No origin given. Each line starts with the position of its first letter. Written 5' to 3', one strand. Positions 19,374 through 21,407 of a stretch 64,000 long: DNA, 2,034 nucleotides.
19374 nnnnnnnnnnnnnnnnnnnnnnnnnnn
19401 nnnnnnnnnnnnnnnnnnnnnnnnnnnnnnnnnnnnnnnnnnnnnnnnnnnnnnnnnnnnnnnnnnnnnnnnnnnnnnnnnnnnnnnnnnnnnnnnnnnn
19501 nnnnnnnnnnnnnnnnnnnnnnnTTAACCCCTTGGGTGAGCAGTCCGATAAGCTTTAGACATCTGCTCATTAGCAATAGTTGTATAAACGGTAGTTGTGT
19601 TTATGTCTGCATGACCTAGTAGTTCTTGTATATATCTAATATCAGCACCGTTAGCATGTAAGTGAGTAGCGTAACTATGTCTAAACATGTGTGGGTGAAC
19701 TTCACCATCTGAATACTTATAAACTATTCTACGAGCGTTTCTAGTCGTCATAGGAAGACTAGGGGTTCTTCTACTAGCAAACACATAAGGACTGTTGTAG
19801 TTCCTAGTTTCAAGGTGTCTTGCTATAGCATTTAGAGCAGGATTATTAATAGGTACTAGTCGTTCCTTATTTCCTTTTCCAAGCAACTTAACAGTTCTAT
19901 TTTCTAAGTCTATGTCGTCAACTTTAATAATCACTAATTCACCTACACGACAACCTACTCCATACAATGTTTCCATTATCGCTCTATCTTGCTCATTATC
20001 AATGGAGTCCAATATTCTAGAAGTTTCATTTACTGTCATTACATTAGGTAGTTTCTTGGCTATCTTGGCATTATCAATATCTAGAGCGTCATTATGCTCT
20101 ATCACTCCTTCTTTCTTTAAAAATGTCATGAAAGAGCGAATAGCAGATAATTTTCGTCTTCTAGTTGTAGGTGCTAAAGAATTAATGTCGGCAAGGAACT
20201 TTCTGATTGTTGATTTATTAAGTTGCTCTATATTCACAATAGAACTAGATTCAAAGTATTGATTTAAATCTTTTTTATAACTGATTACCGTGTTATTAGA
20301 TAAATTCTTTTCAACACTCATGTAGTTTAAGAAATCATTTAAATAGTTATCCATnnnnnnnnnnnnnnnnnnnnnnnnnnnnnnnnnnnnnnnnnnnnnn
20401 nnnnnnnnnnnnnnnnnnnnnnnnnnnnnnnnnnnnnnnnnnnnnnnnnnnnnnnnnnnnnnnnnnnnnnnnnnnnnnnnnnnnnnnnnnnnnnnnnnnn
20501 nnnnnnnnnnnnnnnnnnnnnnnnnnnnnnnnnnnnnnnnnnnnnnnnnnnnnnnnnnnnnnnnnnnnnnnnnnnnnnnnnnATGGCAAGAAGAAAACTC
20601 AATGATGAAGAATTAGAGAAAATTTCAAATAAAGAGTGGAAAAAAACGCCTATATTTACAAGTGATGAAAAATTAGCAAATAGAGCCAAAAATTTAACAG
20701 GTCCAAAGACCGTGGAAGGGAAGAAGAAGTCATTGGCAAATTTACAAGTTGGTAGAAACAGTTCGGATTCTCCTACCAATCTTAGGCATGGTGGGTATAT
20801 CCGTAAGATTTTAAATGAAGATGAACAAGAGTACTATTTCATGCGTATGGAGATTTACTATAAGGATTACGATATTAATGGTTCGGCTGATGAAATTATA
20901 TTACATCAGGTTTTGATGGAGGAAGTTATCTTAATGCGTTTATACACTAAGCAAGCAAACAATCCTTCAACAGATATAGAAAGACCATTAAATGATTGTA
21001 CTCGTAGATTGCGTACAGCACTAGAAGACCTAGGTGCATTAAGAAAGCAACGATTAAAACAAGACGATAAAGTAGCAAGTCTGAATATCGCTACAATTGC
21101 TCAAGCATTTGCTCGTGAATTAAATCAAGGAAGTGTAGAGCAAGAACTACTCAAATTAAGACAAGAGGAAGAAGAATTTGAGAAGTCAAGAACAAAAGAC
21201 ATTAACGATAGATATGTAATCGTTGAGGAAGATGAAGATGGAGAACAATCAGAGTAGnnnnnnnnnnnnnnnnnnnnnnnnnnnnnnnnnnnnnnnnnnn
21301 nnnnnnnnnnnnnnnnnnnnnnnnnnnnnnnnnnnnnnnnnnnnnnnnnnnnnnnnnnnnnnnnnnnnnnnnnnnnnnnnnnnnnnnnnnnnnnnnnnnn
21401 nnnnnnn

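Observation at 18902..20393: Phage sigma factor gene overlapping convergently (35 bp) with an early-promoter-driven Xer-like tyrosine recombinase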

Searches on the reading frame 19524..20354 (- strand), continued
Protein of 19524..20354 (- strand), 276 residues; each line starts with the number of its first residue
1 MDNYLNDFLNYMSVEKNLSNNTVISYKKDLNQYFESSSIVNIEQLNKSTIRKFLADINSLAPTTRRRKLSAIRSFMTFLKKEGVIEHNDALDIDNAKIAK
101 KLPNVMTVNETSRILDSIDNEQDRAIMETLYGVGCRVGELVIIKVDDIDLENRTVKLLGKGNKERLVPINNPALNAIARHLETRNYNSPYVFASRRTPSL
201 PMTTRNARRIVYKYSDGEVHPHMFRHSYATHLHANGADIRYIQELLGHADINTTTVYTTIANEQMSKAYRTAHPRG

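Call 60: find_encoding_contigs(protein=P0007, flank=10000, max_places=3)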
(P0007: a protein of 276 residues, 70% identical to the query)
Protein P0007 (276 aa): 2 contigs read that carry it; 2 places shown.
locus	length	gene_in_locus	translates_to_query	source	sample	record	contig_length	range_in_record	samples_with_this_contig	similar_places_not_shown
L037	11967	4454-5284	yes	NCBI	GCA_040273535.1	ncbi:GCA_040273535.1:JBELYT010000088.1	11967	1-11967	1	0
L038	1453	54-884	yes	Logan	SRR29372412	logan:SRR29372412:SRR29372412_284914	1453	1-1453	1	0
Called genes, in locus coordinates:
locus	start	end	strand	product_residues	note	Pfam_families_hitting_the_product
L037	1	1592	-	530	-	?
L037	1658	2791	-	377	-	-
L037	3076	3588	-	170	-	-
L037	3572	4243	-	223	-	-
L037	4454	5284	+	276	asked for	PF02899:Phage_int_SAM_1, PF13495:Phage_int_SAM_4 (faint), PF00589:Phage_integrase, PF22823:MrpR_C_cat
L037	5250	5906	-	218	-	PF04542:Sigma70_r2 (weak), PF04297:UPF0122 (weak), PF08281:Sigma70_r4_2, PF04545:Sigma70_r4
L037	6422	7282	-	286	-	PF00575:S1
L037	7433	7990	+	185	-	PF02223:Thymidylate_kin (faint)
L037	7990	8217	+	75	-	-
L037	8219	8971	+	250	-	PF00149:Metallophos, PF12850:Metallophos_2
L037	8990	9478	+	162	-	-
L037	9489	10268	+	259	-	PF23023:Anti-Pycsar_Apyc1, PF00753:Lactamase_B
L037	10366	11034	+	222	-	PF06725:3D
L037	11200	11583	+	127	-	-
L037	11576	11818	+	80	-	-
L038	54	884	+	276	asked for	PF02899:Phage_int_SAM_1, PF13495:Phage_int_SAM_4 (faint), PF00589:Phage_integrase, PF22823:MrpR_C_cat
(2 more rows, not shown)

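Call 69: search_protein_families(library=phrogs, proteins=[window:19524-20354:-], max_evalue=0.001)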
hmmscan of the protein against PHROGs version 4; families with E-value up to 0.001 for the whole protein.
window:19524-20354:- (276 aa): 7 families
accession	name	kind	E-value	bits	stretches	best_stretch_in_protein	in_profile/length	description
phrog_1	-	integration and excision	2.9e-58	199.6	1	3-270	168-445/611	integrase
phrog_216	-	integration and excision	8.6e-42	144.3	1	64-271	14-235/301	integrase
phrog_5830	-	integration and excision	5.4e-13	49.8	1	6-197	10-206/318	integrase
phrog_7269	-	integration and excision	1.1e-10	42.2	1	218-269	27-78/89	integrase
phrog_7685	-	integration and excision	3.8e-10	40.7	1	162-268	126-231/240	integrase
phrog_23271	-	unknown function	1e-07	32.8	1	219-263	9-53/67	-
phrog_5127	-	integration and excision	1.3e-05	25.9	1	4-153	122-247/355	integrase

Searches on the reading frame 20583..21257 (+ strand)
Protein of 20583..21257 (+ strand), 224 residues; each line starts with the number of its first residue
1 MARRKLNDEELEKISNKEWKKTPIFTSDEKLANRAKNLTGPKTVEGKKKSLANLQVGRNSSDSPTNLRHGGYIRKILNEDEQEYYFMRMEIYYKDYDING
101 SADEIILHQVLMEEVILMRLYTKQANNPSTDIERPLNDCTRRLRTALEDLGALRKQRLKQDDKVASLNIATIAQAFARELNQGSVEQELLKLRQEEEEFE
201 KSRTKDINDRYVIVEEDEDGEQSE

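Call 4: search_protein_families(library=pfam, proteins=[window:20583-21257:+], max_evalue=0.01)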
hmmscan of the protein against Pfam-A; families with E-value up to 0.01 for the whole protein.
window:20583-21257:+ (224 aa): 1 family
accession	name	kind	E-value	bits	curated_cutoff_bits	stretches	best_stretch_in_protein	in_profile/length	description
PF04062.19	P21-Arc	-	0.004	17.7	25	1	84-127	48-91/173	ARP2/3 complex ARPC3 (21 kDa) subunit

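Call 16: search_protein_families(library=ncbifam, proteins=[window:20583-21257:+], max_evalue=0.001)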
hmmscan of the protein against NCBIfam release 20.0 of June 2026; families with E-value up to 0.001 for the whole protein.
window:20583-21257:+ (224 aa): 0 families
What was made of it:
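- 20583..21257 (+): First gene of the long rightward structural operon. Putative small terminase, assigned by position only. No family hit (calls 4, 16).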

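Call 43: find_encoding_contigs(protein=window:20583-21257:+, flank=10000, max_places=10)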
Protein window:20583-21257:+ (224 aa): 7 contigs read that carry it; 3 places shown.
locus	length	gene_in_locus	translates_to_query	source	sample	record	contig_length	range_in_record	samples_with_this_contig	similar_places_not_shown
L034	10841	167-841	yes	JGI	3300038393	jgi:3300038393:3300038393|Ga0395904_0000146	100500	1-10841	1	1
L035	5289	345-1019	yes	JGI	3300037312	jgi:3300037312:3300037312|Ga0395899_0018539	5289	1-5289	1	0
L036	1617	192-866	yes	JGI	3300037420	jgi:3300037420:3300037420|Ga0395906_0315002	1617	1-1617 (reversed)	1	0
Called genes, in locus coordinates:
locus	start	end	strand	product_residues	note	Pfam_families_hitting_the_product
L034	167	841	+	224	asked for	-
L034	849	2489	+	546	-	PF03237:Terminase_6N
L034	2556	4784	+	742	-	PF04233:Phage_Mu_F (weak)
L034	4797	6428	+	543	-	PF27290:YonD_N (faint)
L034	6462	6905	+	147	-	PF23982:XM1_gp53_minor_capsid (weak), PF22758:Phage_cement (weak)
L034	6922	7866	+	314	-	PF25209:Phage_capsid_4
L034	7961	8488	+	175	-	-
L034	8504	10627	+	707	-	PF16190:E1_FCCH (faint)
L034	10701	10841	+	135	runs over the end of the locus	-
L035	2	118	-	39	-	?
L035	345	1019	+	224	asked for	-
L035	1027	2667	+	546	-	PF03237:Terminase_6N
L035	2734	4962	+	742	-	PF04233:Phage_Mu_F (weak)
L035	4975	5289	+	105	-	?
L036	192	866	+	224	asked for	-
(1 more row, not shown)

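Call 69: search_protein_families(library=phrogs, proteins=[window:20583-21257:+], max_evalue=0.001)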
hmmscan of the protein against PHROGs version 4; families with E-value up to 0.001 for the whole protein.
window:20583-21257:+ (224 aa): 1 family
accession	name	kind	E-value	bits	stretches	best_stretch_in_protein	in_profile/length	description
phrog_6177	-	unknown function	3.9e-05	24.3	1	37-169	91-214/224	-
